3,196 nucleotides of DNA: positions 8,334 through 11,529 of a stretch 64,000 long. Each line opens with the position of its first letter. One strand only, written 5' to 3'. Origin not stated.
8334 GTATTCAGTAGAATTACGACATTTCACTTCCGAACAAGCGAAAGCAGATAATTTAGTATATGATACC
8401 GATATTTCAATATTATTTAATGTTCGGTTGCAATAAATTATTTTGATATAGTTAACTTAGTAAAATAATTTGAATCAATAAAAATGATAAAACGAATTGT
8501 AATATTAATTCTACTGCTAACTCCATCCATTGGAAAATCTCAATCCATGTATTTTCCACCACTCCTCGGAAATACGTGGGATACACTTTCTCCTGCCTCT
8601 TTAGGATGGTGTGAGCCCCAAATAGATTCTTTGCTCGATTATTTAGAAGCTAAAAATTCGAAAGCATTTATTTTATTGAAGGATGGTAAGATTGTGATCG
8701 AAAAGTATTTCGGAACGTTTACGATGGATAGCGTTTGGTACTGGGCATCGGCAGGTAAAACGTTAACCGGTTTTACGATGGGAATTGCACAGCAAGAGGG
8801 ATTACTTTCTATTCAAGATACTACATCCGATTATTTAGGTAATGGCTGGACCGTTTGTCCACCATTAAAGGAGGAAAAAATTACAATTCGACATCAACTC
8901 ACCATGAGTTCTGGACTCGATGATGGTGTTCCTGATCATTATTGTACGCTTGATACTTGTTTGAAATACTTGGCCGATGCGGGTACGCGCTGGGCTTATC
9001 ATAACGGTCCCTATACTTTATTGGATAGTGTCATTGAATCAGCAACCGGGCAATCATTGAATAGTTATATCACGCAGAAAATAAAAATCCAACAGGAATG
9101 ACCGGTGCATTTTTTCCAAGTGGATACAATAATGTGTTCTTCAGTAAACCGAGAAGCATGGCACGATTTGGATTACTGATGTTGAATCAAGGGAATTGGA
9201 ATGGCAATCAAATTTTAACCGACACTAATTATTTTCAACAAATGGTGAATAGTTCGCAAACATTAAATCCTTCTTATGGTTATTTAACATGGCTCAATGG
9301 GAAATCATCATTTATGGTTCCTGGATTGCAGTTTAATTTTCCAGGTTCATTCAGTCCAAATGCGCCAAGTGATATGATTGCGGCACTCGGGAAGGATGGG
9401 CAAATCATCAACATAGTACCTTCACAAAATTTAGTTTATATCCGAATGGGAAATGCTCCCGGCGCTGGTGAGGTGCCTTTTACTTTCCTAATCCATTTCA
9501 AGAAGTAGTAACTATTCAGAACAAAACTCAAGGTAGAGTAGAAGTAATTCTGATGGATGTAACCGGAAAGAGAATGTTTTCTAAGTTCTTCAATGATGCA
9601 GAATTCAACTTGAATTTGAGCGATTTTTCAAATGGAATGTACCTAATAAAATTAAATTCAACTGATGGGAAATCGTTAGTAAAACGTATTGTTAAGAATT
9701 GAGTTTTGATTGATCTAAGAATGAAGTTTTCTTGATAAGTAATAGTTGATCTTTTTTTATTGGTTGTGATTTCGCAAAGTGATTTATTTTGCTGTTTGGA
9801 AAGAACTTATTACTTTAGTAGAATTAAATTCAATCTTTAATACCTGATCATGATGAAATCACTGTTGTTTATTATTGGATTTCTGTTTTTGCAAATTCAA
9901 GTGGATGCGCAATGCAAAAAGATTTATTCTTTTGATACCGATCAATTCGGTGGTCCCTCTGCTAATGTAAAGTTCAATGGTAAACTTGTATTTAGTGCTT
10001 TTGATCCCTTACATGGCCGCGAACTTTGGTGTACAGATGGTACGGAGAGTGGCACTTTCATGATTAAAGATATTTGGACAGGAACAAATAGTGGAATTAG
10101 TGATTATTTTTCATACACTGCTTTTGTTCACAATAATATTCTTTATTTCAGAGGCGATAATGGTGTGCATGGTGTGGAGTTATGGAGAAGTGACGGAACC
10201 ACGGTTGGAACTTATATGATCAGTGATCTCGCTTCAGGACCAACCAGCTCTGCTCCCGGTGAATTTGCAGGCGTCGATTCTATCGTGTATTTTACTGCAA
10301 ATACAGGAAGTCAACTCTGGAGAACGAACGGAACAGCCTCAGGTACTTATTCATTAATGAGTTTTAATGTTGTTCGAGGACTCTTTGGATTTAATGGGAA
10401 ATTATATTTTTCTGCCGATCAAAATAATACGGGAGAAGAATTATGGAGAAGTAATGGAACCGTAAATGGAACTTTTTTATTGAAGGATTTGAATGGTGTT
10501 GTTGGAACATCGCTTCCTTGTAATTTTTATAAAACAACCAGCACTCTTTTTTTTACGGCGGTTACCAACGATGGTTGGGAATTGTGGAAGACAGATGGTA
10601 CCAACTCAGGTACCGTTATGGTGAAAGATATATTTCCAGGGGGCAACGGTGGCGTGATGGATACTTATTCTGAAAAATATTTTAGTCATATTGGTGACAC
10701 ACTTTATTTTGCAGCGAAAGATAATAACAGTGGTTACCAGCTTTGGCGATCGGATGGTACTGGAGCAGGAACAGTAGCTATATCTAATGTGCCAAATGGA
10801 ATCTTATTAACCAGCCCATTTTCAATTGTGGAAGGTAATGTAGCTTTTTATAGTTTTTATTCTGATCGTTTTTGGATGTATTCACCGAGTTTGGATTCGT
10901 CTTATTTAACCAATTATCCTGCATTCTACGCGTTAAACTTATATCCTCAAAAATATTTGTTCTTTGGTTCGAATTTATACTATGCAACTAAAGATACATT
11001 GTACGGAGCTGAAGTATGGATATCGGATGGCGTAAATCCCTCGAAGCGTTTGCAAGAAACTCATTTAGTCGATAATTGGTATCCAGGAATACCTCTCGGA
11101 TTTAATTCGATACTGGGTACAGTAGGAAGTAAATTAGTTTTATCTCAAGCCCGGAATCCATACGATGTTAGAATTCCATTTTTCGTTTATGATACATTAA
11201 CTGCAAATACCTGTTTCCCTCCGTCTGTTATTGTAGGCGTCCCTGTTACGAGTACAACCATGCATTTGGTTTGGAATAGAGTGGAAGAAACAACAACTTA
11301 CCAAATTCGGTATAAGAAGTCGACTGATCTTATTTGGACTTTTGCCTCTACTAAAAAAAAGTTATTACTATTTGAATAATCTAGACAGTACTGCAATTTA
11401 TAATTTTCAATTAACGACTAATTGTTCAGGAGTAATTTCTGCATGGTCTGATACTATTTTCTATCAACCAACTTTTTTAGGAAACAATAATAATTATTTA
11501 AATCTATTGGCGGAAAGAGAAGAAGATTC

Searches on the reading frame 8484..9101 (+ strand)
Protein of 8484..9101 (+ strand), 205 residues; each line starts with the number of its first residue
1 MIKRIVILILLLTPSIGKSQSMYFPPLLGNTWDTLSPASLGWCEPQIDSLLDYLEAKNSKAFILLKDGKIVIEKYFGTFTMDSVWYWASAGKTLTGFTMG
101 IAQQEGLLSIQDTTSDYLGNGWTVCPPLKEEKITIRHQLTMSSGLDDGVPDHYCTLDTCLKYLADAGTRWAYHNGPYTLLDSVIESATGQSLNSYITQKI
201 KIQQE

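Call 7: search_protein_families(library=pfam, proteins=[window:8484-9101:+])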
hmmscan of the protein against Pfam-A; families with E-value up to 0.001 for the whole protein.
window:8484-9101:+ (205 aa): 1 family
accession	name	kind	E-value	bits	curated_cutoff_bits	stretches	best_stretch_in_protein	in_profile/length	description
PF00144.29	Beta-lactamase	-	2.9e-23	83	27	1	61-200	18-172/329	Beta-lactamase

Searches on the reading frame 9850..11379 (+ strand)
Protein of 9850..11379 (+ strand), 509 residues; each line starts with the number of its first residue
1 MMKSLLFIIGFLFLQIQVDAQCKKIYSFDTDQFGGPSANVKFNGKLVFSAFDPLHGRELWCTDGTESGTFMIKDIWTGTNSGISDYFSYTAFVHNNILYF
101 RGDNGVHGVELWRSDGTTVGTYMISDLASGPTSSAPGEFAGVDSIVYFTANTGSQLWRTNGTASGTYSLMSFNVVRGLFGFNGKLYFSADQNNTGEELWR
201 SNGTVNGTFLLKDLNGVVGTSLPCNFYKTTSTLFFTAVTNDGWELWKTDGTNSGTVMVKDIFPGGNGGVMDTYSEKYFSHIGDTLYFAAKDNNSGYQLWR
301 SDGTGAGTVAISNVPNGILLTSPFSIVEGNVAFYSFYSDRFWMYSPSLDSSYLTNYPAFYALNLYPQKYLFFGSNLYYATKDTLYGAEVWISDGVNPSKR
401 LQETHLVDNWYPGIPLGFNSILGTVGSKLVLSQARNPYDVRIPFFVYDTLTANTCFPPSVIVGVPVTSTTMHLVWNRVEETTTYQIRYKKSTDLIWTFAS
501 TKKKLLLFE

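Call 7: search_protein_families(library=pfam, proteins=[window:9850-11379:+])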
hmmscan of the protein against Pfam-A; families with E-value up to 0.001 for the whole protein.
window:9850-11379:+ (509 aa): 1 family
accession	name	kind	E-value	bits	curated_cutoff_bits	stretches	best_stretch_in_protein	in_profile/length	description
PF13360.13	PQQ_2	-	0.00017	21.8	27.6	0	192-313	10-110/233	Outer membrane protein assembly factor BamB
